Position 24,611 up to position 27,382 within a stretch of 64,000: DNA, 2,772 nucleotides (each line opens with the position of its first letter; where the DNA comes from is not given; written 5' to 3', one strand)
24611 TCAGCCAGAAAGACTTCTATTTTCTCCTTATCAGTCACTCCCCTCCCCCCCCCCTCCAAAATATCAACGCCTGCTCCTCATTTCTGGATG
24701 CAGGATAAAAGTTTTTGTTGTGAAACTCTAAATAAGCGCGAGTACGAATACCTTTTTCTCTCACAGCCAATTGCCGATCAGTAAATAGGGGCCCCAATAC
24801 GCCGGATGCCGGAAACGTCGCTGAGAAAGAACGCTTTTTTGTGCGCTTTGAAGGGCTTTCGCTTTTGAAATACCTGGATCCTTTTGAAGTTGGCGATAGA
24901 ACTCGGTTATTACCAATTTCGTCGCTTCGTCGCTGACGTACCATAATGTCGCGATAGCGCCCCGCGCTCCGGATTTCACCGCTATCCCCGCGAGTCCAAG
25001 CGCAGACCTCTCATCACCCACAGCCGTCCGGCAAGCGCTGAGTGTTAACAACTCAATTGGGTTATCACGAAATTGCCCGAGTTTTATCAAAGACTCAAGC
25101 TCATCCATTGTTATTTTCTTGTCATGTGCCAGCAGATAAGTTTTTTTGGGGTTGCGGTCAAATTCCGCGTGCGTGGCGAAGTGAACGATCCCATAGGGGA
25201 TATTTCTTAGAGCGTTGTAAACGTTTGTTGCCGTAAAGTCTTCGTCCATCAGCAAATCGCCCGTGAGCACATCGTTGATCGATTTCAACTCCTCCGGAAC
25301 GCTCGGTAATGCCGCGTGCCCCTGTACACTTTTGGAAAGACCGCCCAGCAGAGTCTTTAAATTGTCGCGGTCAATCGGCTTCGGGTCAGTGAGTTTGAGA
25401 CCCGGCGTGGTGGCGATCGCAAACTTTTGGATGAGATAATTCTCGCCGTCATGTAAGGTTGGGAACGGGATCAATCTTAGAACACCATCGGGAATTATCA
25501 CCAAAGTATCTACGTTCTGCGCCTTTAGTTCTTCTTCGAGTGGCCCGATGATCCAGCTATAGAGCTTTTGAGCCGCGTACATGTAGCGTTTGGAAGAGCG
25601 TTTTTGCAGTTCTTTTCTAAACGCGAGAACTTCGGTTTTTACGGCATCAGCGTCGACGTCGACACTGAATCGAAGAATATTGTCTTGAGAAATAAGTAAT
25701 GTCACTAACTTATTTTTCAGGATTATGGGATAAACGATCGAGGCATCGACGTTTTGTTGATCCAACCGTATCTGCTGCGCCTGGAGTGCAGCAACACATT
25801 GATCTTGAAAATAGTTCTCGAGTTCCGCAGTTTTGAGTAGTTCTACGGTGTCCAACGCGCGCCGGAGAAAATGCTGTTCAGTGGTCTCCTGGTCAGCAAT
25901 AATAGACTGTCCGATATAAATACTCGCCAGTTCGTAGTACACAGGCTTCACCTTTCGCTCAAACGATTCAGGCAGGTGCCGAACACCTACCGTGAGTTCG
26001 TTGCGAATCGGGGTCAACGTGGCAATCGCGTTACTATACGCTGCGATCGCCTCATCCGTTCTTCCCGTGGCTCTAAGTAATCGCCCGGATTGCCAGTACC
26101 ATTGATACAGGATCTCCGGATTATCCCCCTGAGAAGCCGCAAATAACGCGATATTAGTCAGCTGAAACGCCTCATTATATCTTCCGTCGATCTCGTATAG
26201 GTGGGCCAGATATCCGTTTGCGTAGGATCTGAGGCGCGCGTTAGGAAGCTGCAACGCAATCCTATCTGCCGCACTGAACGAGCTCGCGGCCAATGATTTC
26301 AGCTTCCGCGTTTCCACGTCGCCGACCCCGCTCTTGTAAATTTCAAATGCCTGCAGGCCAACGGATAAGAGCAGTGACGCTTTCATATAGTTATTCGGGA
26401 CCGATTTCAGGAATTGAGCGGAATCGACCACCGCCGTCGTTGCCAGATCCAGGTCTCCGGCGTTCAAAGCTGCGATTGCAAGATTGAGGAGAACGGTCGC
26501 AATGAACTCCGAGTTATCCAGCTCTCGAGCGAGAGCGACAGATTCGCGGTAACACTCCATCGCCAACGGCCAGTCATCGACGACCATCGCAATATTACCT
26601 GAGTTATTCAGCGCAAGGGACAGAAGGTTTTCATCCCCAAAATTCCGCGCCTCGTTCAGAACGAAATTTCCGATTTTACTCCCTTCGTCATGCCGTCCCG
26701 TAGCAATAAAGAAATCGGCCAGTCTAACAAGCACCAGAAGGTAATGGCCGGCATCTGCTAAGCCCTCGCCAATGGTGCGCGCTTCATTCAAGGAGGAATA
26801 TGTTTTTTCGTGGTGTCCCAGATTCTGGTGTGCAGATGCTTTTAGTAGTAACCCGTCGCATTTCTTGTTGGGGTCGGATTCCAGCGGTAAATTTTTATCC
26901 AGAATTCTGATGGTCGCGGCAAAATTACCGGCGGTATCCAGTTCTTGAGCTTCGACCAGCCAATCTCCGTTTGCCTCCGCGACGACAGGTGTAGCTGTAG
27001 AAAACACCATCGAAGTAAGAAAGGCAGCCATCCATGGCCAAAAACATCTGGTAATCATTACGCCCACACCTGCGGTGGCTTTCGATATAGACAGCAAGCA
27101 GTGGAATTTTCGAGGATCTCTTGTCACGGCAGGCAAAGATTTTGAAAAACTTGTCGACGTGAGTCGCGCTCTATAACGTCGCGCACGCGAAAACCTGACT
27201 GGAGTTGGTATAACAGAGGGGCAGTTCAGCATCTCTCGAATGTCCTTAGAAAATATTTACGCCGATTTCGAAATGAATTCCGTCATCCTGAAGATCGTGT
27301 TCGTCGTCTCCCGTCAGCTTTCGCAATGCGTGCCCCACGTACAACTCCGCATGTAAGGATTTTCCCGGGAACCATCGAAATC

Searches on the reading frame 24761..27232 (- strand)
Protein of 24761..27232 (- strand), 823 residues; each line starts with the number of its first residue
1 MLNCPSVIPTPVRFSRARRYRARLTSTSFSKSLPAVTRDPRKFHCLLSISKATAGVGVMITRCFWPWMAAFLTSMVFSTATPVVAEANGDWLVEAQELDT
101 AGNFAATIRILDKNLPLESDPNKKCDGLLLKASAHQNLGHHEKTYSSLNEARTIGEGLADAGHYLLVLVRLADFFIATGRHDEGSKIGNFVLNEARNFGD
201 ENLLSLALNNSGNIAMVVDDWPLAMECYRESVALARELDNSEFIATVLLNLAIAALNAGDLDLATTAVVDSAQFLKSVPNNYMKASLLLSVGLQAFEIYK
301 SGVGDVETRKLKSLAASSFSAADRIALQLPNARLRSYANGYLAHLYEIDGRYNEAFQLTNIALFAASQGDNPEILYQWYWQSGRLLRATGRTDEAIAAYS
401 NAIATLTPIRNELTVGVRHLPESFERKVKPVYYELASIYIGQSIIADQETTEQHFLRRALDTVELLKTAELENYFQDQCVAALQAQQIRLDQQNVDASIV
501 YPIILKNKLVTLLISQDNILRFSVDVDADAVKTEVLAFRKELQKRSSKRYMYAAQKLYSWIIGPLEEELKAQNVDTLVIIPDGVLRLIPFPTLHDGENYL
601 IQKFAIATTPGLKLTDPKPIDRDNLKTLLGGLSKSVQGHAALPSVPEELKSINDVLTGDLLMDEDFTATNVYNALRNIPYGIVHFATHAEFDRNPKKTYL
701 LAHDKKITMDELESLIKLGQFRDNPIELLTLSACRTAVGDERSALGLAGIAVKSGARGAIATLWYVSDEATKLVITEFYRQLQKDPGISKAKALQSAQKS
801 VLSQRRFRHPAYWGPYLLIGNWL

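Call 7: search_protein_families(library=pfam, proteins=[window:24761-27232:-], max_evalue=0.001)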
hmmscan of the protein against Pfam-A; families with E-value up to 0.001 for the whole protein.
window:24761-27232:- (823 aa): 5 families
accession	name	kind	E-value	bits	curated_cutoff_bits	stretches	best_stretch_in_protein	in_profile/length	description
PF12770.12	CHAT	-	1.9e-59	201.9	24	1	554-821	4-289/289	CHAT domain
PF13424.12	TPR_12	-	1.9e-11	44.4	30.1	1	206-264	4-64/77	Tetratricopeptide repeat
PF07719.23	TPR_2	-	1.3e-06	28.5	27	0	379-404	4-29/34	Tetratricopeptide repeat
PF00515.34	TPR_1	-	4.3e-06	26.8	27.8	0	207-235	3-31/34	Tetratricopeptide repeat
PF13176.12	TPR_7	-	0.00088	19.6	27.9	0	383-404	6-27/36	Tetratricopeptide repeat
